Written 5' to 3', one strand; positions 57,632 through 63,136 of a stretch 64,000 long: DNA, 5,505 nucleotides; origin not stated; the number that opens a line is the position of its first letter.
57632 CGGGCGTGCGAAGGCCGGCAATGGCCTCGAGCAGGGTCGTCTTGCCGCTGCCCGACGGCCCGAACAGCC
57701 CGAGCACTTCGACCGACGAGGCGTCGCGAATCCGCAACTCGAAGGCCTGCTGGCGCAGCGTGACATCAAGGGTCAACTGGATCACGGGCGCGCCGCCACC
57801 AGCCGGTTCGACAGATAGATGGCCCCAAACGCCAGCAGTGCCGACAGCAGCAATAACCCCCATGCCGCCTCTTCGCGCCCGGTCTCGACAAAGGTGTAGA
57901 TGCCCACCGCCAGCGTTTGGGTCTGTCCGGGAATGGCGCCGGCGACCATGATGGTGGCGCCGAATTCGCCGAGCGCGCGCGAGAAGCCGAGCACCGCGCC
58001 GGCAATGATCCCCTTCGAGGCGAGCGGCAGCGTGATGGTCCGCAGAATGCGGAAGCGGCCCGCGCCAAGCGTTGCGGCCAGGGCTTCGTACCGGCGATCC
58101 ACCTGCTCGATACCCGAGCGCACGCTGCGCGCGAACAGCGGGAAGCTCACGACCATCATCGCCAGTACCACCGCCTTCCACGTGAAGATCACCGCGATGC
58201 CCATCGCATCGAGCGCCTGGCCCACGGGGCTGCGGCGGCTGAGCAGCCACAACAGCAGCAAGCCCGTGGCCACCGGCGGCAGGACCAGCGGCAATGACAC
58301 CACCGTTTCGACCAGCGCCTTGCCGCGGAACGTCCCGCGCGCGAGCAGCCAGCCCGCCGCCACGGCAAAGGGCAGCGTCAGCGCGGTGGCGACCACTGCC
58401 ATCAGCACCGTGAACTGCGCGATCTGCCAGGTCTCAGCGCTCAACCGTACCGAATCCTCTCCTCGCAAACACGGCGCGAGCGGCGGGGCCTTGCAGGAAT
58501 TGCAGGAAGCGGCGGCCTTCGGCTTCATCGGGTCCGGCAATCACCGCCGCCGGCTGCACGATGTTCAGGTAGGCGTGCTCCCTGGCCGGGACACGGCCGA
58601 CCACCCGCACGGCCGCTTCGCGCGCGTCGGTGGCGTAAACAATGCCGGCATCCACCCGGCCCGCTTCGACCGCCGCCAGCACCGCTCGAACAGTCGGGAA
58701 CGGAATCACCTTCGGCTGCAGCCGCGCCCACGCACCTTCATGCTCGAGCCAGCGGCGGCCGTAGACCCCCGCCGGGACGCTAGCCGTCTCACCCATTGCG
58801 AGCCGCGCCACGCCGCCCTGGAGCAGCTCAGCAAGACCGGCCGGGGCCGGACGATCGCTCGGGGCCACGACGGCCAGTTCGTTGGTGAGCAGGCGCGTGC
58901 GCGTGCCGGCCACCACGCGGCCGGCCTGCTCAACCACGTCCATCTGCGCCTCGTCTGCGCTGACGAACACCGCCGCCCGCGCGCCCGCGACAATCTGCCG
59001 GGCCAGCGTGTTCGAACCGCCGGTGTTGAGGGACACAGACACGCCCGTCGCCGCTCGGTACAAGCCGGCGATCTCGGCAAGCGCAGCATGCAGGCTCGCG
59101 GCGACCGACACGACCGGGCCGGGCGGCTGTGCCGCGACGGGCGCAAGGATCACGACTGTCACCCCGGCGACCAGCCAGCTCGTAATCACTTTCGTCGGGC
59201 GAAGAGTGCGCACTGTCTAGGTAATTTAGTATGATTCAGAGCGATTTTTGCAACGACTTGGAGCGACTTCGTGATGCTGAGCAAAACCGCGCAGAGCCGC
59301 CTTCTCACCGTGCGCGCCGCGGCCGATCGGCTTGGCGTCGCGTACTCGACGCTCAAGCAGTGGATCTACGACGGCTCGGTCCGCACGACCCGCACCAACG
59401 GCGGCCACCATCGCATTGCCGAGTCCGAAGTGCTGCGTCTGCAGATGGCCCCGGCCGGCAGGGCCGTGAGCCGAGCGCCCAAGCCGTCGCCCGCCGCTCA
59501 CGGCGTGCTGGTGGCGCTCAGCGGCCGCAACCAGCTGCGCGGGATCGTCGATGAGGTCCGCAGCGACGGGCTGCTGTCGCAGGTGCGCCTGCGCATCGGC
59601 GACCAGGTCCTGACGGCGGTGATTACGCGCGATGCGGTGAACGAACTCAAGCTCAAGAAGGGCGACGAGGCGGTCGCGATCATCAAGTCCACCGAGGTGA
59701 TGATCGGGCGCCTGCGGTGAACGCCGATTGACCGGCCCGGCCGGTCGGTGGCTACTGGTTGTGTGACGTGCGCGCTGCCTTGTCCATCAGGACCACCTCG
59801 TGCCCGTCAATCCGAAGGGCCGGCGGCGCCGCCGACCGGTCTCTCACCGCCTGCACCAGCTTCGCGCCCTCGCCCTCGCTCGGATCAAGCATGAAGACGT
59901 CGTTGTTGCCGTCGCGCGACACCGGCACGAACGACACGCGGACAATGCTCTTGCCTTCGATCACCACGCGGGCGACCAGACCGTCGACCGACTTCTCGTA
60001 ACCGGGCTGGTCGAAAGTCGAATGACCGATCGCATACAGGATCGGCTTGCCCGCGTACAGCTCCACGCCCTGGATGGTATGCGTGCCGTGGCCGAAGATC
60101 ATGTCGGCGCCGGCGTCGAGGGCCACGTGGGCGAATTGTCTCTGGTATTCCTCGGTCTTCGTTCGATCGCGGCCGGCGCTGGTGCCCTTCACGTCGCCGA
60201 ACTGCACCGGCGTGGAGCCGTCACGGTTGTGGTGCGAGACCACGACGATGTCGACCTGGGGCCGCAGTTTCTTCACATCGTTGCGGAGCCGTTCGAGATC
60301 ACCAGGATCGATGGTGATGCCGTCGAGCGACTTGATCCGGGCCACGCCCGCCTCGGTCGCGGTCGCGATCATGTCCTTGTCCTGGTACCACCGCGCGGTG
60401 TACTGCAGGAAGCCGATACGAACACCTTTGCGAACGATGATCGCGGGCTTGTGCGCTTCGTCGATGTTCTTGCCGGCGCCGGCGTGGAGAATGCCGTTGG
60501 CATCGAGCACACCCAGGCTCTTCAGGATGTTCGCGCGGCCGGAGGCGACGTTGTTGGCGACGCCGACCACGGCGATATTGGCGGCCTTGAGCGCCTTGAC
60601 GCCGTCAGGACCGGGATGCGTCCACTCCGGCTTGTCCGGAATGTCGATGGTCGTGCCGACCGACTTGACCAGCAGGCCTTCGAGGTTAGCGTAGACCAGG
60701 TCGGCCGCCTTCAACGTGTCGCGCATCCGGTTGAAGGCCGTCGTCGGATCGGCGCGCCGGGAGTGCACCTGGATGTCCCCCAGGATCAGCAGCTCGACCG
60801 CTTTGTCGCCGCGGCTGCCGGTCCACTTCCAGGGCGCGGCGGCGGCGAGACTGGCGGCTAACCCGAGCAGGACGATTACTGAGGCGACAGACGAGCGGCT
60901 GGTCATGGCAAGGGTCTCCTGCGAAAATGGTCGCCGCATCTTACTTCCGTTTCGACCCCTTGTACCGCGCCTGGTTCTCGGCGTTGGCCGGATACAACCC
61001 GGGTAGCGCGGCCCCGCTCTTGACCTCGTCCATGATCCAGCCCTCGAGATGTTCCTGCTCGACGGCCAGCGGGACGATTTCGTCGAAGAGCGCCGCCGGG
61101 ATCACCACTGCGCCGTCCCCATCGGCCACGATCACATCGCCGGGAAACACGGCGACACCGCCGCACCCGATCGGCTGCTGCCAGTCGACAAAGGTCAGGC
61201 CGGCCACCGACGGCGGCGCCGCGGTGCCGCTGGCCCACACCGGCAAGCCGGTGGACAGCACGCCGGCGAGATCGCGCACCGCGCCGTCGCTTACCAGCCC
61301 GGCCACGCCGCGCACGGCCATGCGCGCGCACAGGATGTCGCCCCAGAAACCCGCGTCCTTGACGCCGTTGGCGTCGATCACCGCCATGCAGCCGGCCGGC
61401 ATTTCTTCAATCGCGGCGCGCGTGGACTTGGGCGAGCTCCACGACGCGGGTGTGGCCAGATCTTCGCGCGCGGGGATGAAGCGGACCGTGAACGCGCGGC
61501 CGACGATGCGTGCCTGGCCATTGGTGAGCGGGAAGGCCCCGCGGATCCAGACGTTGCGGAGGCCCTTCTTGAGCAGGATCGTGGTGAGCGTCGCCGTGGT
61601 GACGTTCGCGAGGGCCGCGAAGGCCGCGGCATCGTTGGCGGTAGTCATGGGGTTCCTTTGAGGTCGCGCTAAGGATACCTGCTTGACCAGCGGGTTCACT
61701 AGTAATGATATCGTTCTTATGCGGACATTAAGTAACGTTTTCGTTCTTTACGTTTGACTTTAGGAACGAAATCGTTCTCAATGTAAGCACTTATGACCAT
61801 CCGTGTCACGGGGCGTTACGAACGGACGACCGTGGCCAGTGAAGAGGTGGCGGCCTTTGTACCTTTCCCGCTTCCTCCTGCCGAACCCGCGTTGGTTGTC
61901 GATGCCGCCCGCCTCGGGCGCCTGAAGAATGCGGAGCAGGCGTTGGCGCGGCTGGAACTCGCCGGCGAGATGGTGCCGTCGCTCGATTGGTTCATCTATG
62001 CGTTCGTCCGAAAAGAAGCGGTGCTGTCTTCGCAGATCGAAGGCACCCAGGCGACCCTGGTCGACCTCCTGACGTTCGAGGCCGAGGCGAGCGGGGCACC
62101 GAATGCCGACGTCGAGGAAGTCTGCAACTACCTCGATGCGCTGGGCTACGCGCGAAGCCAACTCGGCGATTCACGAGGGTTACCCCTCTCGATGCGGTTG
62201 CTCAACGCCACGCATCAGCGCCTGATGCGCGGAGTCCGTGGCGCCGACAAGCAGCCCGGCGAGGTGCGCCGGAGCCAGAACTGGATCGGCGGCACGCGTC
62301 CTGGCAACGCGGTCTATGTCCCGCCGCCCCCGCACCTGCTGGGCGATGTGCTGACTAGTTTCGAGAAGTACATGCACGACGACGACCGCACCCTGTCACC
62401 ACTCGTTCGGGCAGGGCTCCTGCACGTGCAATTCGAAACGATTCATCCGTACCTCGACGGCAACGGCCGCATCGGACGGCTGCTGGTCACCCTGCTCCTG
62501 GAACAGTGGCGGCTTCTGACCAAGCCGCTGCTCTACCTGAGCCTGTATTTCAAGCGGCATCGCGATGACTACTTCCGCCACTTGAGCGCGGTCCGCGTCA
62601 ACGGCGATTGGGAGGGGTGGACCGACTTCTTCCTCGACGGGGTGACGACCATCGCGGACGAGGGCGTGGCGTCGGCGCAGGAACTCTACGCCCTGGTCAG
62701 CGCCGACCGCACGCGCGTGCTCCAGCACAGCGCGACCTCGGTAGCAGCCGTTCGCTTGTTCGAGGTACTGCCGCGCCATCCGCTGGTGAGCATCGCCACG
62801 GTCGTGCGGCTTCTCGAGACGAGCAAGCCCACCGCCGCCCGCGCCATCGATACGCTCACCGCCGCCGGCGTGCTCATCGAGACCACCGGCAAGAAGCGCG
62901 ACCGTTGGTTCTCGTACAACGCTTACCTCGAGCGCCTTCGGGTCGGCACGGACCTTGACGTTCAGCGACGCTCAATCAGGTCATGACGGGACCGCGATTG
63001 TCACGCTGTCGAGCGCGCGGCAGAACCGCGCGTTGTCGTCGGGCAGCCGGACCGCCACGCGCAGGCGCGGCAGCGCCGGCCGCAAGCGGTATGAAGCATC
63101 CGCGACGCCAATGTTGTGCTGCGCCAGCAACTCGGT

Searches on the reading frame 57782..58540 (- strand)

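Call 80: search_protein_families(library=pfam, proteins=[window:57782-58540:-], max_evalue=0.000001)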
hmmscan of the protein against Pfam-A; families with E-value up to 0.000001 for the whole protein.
window:57782-58540:- (252 aa): 1 family
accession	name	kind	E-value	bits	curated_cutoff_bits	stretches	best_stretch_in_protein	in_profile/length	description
PF00528.27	BPD_transp_1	-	1e-15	58.4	26.4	1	60-240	2-171/184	Binding-protein-dependent transport system inner membrane component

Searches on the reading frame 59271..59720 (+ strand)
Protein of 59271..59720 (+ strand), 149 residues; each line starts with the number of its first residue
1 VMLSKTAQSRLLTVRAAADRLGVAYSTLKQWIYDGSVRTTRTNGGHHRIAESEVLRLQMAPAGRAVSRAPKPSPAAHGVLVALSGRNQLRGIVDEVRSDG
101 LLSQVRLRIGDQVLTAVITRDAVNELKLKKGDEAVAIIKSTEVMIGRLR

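Call 80: search_protein_families(library=pfam, proteins=[window:59271-59720:+], max_evalue=0.000001)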
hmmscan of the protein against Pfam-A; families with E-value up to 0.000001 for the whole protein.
window:59271-59720:+ (149 aa): 2 families
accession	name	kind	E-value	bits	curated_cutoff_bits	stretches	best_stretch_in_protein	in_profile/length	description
PF03459.23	TOBE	-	1.3e-18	67.4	22.3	1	84-145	2-64/64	TOBE domain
PF12728.13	HTH_17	-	1.5e-07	32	27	1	11-57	1-46/51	Helix-turn-helix domain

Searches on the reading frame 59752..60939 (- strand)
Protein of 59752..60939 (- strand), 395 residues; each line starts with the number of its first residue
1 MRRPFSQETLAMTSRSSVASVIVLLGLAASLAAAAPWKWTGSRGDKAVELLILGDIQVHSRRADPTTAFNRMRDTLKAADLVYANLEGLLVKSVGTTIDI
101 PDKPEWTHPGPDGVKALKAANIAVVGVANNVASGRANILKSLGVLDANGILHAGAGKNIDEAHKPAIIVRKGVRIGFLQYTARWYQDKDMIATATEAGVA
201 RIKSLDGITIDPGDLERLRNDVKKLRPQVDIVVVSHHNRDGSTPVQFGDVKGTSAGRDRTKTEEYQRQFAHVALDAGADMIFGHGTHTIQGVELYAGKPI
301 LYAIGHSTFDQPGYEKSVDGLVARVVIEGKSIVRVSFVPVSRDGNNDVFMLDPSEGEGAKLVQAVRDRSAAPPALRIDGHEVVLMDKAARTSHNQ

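Call 80: search_protein_families(library=pfam, proteins=[window:59752-60939:-], max_evalue=0.000001)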
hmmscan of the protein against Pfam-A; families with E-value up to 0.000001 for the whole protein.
window:59752-60939:- (395 aa): 1 family
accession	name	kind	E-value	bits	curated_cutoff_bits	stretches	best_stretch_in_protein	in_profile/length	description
PF09587.15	PGA_cap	-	2e-42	145.9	27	1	53-311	5-255/255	Bacterial capsule synthesis protein PGA_cap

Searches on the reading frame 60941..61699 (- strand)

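Call 80: search_protein_families(library=pfam, proteins=[window:60941-61699:-], max_evalue=0.000001)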
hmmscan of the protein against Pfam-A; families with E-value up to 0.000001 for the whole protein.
window:60941-61699:- (252 aa): 1 family
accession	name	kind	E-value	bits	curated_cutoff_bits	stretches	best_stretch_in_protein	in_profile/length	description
PF03737.21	RraA-like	-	4.3e-32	111.9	24.5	1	43-199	9-152/152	Aldolase/RraA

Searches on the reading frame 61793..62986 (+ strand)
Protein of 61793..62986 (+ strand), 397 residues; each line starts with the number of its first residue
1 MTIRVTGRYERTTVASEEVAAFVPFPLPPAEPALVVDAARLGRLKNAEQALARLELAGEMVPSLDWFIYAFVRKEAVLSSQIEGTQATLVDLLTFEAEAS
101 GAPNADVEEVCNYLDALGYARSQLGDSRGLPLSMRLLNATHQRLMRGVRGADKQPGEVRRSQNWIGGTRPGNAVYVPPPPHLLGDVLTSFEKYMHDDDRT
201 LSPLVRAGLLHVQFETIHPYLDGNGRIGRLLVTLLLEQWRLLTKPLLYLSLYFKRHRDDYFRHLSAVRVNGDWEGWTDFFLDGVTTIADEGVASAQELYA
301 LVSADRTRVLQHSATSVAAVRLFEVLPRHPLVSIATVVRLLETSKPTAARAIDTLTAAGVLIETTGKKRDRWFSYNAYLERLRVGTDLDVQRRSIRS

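Call 80: search_protein_families(library=pfam, proteins=[window:61793-62986:+], max_evalue=0.000001)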
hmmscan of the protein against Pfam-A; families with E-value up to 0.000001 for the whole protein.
window:61793-62986:+ (397 aa): 2 families
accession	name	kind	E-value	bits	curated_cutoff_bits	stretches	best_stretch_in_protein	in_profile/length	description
PF13784.11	Fic_N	-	1.1e-23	83.5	26.7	1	43-120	3-80/82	Fic/DOC family N-terminal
PF02661.23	Fic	-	2.3e-16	60.9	24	1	132-236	2-93/93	Fic/DOC family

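Call 101: find_encoding_contigs(protein=window:61793-62986:+, flank=10000, max_places=3)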
Protein window:61793-62986:+ (397 aa): 4 contigs read that carry it; 3 places shown.
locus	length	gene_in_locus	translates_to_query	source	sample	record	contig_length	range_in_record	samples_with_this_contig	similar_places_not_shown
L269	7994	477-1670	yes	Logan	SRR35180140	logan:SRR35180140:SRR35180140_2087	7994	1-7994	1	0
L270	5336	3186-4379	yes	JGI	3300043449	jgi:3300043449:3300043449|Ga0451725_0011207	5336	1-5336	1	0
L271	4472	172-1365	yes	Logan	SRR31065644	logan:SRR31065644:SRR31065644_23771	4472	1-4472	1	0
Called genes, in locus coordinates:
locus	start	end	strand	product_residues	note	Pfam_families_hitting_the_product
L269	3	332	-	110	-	?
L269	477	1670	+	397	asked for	PF13784:Fic_N, PF02661:Fic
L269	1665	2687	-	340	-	PF00155:Aminotran_1_2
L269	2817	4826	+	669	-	-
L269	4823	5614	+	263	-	PF13432:TPR_16 (weak), PF07719:TPR_2 (weak)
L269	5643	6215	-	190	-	-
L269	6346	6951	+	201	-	PF00583:Acetyltransf_1 (weak)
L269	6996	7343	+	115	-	-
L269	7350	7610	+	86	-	-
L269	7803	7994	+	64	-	?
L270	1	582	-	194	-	?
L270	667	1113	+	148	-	PF12728:HTH_17, PF03459:TOBE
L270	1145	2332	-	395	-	PF09587:PGA_cap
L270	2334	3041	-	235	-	PF03737:RraA-like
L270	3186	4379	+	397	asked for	PF13784:Fic_N, PF02661:Fic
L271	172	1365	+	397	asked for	PF13784:Fic_N, PF02661:Fic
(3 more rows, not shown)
